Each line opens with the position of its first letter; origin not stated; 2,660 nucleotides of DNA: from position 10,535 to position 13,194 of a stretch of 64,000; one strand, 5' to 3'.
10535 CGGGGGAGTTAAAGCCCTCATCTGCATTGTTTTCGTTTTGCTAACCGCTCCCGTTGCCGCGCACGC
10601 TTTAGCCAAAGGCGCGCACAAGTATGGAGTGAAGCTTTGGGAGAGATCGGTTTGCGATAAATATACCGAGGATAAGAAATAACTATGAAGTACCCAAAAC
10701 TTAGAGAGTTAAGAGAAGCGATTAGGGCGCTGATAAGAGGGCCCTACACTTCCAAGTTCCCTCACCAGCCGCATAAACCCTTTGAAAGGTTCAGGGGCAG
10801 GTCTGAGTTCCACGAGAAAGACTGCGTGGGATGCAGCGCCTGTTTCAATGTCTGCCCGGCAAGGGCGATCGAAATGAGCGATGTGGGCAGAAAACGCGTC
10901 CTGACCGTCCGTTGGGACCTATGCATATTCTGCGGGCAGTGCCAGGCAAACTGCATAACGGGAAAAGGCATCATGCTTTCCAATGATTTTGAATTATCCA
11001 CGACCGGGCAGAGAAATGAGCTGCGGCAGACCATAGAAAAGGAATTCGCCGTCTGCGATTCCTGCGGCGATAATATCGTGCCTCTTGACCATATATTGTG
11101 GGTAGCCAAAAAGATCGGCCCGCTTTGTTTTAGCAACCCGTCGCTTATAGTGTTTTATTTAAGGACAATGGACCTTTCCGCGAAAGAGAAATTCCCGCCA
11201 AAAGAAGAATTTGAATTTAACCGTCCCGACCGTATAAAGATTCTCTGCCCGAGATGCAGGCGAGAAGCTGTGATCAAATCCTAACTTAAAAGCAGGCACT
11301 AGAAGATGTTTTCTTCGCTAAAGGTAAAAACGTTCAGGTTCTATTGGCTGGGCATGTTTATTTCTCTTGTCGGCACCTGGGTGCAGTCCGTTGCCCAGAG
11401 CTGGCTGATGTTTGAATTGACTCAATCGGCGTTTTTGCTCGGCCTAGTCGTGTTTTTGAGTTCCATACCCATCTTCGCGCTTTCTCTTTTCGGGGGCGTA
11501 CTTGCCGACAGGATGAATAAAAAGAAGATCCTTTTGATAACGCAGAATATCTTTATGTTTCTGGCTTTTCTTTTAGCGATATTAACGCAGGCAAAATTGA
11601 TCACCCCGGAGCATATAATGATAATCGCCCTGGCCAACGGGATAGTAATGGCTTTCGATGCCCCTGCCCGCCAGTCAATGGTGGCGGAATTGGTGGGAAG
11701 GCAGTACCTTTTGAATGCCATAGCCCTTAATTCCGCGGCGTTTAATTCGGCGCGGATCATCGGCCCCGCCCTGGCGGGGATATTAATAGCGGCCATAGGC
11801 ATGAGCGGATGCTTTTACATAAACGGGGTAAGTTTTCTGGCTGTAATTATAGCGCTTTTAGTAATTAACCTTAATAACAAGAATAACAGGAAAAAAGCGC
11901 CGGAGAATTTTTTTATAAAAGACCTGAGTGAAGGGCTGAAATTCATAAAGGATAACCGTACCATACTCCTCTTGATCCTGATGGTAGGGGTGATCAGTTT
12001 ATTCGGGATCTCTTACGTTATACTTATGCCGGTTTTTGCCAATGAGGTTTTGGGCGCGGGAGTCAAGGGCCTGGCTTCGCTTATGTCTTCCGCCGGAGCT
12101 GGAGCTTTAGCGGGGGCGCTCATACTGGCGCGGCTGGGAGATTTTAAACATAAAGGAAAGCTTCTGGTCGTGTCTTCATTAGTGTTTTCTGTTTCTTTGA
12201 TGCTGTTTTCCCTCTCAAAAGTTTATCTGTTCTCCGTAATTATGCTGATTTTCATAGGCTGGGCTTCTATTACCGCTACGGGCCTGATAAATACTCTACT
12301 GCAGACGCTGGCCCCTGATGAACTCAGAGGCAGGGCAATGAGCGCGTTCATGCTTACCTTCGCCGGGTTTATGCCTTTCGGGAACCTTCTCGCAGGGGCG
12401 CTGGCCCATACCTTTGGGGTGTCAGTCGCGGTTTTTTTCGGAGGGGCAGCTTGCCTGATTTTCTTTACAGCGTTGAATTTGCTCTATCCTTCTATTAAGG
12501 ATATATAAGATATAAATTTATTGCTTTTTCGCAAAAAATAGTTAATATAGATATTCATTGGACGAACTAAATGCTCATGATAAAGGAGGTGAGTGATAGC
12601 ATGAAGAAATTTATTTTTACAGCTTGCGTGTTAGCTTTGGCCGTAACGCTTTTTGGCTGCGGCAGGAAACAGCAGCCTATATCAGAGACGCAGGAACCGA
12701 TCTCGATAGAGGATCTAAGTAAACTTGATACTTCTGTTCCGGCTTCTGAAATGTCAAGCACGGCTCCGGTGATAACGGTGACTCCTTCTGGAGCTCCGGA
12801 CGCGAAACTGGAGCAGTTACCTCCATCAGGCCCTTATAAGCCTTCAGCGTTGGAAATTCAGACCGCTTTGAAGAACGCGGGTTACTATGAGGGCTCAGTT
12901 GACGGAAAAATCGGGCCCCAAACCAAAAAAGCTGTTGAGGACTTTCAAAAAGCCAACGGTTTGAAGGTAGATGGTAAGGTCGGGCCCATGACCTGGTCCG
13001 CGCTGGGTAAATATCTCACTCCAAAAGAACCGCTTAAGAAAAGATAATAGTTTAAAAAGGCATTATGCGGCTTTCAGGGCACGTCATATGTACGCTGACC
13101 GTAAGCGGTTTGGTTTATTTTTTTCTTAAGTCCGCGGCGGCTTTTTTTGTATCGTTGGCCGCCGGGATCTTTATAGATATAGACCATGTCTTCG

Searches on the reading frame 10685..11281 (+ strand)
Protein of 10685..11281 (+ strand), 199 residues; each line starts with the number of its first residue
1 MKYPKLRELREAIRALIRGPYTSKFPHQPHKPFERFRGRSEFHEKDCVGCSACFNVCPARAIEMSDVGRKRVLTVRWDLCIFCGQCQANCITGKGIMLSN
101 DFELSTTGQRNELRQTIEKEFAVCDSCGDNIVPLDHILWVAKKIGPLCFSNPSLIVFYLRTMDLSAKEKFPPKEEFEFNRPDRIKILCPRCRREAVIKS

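Call 16: search_protein_families(library=pfam, proteins=[window:10685-11281:+], max_evalue=0.001)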
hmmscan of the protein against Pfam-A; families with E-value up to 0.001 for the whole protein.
window:10685-11281:+ (199 aa): 7 families
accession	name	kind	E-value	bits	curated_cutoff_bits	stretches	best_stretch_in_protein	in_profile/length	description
PF12838.12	Fer4_7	-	2.7e-09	37.8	27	1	47-93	2-51/52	4Fe-4S dicluster domain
PF00037.32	Fer4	-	1.4e-08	34.6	21.1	1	42-63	3-24/24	4Fe-4S binding domain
PF13187.11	Fer4_9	-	4.4e-08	33.5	27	1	46-92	1-49/52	4Fe-4S dicluster domain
PF13237.11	Fer4_10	-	1.6e-06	28.4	25.5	1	43-90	5-52/53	4Fe-4S dicluster domain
PF14697.11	Fer4_21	-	5e-06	27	35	1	43-91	4-52/59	4Fe-4S dicluster domain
PF25160.1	LdpA_Fe-S-bd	-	6.2e-05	23.1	27.6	0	42-65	23-46/49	LdpA Fe-S cluster-binding domain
PF12837.12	Fer4_6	-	0.00062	20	25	1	46-62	8-24/24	4Fe-4S binding domain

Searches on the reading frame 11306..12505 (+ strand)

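Call 16: search_protein_families(library=pfam, proteins=[window:11306-12505:+], max_evalue=0.001)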
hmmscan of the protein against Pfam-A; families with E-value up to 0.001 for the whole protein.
window:11306-12505:+ (400 aa): 2 families
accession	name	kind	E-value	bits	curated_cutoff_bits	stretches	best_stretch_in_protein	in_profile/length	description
PF05977.19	MFS_3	-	1.3e-69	235.5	27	1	2-386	4-386/524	Transmembrane secretion effector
PF07690.21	MFS_1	-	2.8e-48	165.1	33.4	2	14-353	2-339/347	Major Facilitator Superfamily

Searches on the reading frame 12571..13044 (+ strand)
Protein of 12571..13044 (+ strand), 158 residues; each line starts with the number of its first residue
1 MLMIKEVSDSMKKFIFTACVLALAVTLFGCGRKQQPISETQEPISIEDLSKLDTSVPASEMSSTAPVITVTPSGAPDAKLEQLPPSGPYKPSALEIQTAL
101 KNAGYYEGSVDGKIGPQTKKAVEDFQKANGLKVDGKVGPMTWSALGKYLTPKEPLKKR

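Call 16: search_protein_families(library=pfam, proteins=[window:12571-13044:+], max_evalue=0.001)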
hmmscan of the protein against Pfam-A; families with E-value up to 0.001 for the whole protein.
window:12571-13044:+ (158 aa): 3 families
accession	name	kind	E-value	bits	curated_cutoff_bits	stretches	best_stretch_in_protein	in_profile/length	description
PF01471.23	PG_binding_1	-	7.4e-21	74.5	23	1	94-145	6-57/57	Putative peptidoglycan binding domain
PF09374.15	PG_binding_3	-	3.1e-08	34.1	24.6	0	97-124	7-33/76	Predicted Peptidoglycan domain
PF08823.16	PG_binding_2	-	0.00059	20.5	21.1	1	94-129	19-54/74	Putative peptidoglycan binding domain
